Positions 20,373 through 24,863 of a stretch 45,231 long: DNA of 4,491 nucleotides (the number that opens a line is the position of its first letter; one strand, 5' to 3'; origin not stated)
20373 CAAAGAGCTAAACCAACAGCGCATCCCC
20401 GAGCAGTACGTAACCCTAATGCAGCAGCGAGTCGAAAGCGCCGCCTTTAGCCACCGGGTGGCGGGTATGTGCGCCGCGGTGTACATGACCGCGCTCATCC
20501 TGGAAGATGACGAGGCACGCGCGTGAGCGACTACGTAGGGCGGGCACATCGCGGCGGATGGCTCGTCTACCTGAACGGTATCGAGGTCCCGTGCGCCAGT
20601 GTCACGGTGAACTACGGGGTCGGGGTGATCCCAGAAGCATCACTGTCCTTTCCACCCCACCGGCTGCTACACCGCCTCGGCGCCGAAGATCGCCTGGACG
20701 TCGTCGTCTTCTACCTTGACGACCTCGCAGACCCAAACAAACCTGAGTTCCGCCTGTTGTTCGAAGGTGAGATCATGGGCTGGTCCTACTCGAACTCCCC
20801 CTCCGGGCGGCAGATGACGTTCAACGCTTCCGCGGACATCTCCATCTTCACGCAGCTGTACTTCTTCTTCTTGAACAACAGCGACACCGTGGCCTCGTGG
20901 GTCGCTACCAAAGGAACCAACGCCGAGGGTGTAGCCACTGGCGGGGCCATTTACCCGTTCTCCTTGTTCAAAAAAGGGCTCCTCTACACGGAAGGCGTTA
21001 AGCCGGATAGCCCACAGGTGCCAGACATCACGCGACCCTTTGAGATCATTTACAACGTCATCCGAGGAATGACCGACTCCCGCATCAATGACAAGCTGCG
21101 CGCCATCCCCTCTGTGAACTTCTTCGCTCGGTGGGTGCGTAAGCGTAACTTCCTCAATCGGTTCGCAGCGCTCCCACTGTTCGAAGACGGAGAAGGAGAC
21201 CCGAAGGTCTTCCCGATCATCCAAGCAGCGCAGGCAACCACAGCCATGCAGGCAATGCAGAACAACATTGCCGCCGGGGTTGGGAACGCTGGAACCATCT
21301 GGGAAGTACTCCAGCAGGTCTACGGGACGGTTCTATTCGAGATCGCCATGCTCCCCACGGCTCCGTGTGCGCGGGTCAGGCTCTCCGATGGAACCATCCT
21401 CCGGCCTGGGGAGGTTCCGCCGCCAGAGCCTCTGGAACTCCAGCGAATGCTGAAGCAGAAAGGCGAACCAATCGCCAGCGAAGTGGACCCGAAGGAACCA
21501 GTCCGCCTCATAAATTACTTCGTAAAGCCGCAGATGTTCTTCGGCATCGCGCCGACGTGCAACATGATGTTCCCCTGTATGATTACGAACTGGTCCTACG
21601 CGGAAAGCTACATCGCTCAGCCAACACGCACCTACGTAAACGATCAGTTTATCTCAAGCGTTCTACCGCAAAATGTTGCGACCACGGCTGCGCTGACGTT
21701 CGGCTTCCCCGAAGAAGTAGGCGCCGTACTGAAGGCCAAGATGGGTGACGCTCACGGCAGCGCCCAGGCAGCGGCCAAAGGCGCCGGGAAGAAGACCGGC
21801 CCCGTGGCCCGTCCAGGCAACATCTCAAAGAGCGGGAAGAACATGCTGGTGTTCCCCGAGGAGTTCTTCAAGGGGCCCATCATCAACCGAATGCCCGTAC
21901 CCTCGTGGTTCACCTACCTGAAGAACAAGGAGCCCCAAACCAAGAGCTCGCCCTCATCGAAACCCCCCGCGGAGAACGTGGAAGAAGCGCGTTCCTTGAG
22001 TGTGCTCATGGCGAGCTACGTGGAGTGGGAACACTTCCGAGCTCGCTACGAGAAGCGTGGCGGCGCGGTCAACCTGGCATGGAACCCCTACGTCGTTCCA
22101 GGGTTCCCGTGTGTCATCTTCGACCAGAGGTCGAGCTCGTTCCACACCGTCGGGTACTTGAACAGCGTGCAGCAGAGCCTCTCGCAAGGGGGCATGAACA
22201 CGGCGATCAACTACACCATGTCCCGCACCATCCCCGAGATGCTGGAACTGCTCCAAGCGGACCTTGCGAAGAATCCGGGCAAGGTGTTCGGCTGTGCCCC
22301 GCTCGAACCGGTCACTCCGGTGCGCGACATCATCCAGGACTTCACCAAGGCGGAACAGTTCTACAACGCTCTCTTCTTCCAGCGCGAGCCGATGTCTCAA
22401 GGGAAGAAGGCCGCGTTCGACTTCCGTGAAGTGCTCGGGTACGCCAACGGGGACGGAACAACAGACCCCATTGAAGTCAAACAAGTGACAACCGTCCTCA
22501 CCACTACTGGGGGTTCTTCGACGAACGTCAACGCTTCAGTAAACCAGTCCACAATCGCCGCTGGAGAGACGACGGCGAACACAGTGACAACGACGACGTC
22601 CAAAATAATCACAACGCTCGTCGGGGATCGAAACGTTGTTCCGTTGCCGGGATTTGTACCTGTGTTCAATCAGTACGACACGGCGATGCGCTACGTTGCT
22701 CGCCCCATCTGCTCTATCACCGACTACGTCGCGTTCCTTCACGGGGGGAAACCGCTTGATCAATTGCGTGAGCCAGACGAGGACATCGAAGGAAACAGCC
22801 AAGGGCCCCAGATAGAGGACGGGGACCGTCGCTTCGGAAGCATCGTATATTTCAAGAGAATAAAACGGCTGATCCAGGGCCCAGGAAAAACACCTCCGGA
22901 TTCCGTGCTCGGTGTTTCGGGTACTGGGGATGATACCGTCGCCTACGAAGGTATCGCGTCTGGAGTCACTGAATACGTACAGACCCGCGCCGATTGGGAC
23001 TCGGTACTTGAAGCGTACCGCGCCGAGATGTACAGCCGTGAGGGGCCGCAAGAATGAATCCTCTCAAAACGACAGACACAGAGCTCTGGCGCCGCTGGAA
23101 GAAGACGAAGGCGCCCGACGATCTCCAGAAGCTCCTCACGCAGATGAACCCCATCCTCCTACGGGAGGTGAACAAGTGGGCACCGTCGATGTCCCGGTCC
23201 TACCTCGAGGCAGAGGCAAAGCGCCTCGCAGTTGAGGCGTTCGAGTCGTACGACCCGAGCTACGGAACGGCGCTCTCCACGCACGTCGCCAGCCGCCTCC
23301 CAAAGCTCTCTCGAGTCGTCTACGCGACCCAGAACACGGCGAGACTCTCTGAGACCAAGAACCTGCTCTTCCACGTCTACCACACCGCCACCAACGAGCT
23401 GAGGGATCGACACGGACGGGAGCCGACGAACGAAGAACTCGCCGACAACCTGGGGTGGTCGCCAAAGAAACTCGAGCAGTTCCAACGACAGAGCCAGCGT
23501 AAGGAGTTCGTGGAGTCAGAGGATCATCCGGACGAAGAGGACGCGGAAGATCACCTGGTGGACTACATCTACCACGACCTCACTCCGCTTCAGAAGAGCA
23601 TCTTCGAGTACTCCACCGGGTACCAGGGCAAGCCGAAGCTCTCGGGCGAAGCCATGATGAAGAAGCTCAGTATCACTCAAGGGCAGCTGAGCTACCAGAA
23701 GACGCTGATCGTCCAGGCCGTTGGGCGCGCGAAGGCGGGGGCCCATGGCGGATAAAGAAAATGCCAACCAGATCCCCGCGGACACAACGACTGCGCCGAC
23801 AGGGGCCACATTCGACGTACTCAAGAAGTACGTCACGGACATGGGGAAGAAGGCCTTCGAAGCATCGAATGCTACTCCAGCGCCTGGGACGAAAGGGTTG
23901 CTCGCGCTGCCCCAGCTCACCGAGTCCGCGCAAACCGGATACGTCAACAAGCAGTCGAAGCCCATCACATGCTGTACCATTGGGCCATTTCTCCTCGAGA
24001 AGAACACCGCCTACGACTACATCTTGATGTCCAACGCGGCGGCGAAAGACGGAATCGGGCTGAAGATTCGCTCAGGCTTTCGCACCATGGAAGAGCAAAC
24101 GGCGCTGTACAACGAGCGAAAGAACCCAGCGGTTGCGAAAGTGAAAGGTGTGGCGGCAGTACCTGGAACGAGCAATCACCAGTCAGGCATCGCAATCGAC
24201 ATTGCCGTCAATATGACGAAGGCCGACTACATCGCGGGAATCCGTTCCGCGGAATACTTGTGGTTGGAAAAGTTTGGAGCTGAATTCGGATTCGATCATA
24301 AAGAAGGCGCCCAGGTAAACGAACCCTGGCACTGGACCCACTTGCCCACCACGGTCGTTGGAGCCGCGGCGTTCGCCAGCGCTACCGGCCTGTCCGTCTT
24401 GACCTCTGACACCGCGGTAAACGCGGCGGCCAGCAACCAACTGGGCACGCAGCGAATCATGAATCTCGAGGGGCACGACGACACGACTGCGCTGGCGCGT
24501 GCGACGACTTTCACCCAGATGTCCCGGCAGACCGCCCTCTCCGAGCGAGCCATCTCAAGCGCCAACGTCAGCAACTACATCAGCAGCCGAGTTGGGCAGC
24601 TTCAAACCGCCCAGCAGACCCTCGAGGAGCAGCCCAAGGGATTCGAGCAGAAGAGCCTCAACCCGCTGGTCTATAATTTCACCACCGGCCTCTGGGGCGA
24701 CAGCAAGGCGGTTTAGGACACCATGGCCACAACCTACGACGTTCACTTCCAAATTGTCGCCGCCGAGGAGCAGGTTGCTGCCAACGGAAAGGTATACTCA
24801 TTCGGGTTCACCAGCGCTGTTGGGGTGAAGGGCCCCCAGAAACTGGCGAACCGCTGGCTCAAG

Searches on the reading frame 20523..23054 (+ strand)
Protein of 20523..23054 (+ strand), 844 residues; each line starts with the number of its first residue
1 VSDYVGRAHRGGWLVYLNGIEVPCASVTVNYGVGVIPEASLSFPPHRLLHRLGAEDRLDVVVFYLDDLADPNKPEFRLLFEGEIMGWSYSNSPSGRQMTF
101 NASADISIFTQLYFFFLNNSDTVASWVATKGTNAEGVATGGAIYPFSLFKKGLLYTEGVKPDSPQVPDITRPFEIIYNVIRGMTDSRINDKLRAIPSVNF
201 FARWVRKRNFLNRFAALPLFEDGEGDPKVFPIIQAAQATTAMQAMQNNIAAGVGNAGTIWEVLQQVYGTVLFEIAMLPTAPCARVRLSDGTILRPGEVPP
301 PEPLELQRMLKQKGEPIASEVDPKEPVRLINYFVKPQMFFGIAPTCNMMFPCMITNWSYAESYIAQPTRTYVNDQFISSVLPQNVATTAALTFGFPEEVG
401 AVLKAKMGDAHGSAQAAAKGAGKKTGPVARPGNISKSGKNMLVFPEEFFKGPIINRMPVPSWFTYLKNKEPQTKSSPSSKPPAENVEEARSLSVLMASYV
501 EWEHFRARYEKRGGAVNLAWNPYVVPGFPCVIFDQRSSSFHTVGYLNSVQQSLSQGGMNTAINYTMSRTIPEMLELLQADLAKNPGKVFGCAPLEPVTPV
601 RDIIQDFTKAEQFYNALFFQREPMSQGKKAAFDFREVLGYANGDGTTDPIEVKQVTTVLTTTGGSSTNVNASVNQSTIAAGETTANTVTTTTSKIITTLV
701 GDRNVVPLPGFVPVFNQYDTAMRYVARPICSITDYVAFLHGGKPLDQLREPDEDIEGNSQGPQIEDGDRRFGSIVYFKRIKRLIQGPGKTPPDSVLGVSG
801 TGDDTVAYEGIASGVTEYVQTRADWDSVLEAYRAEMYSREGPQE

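Call 5: search_protein_families(library=phrogs, proteins=[window:20523-23054:+], max_evalue=0.01)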
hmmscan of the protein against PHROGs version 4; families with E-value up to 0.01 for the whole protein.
window:20523-23054:+ (844 aa): 0 families

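Call 6: search_protein_families(library=pfam, proteins=[window:20523-23054:+], max_evalue=0.01)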
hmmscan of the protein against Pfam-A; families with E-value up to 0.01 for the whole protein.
window:20523-23054:+ (844 aa): 0 families

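Call 38: search_protein_families(library=ncbifam, proteins=[window:20523-23054:+], max_evalue=0.1)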
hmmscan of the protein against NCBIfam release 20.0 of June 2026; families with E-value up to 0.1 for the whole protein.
window:20523-23054:+ (844 aa): 0 families

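Call 77: search_solved_structures(query=window:20523-23054:+, max_evalue=1)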
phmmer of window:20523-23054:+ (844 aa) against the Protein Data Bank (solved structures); distinct sequences matched with E-value up to 1: 2.
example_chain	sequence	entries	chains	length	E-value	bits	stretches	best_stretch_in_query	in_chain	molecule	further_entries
4p2l_A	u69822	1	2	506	0.073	14.2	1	553-636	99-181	Sulfhydryl oxidase 1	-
3bdl_A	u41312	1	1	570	0.4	11.7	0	513-624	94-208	Staphylococcal nuclease domain-containing protein 1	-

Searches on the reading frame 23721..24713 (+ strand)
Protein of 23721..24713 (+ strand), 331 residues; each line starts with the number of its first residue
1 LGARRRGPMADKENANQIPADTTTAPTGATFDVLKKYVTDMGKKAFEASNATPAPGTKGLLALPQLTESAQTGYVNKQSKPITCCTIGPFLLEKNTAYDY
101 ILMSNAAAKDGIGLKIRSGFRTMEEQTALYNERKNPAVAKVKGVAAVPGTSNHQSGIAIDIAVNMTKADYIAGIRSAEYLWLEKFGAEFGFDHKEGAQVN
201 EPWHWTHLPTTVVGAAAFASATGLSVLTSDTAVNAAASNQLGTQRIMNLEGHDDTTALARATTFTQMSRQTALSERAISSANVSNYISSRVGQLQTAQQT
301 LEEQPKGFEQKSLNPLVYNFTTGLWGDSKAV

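Call 5: search_protein_families(library=phrogs, proteins=[window:23721-24713:+], max_evalue=0.01)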
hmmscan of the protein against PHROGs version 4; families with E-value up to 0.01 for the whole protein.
window:23721-24713:+ (331 aa): 9 families
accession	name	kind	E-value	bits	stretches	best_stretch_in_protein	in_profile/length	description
phrog_16823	-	tail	3.5e-14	52.2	1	87-217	943-1061/1948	tail length tape measure protein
phrog_2649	-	lysis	2.6e-10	41.6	1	102-192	24-111/261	endolysin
phrog_6523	-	lysis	1.5e-07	32.4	1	92-175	17-96/255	endolysin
phrog_5115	-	moron, auxiliary metabolic gene and host takeover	4.8e-07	30.3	1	104-255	28-166/283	ferredoxin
phrog_15351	-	lysis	2.2e-06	28.2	1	105-166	34-93/289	endolysin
phrog_465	-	lysis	2.9e-06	27.8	1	111-165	72-117/292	endolysin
phrog_23178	-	other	0.00027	20.9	1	85-193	400-497/626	peptidase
phrog_894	-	lysis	0.00029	20.9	1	140-209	103-160/389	endolysin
phrog_13118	-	lysis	0.0019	17.4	1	97-165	472-530/888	endolysin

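Call 6: search_protein_families(library=pfam, proteins=[window:23721-24713:+], max_evalue=0.01)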
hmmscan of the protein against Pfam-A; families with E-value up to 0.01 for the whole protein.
window:23721-24713:+ (331 aa): 2 families
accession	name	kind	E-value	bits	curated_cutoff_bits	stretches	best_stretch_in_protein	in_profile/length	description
PF02557.22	VanY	-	1.2e-21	77.3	25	1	91-209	3-131/132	D-alanyl-D-alanine carboxypeptidase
PF13539.11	Peptidase_M15_4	-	0.0095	16.9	25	0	149-171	5-25/70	D-alanyl-D-alanine carboxypeptidase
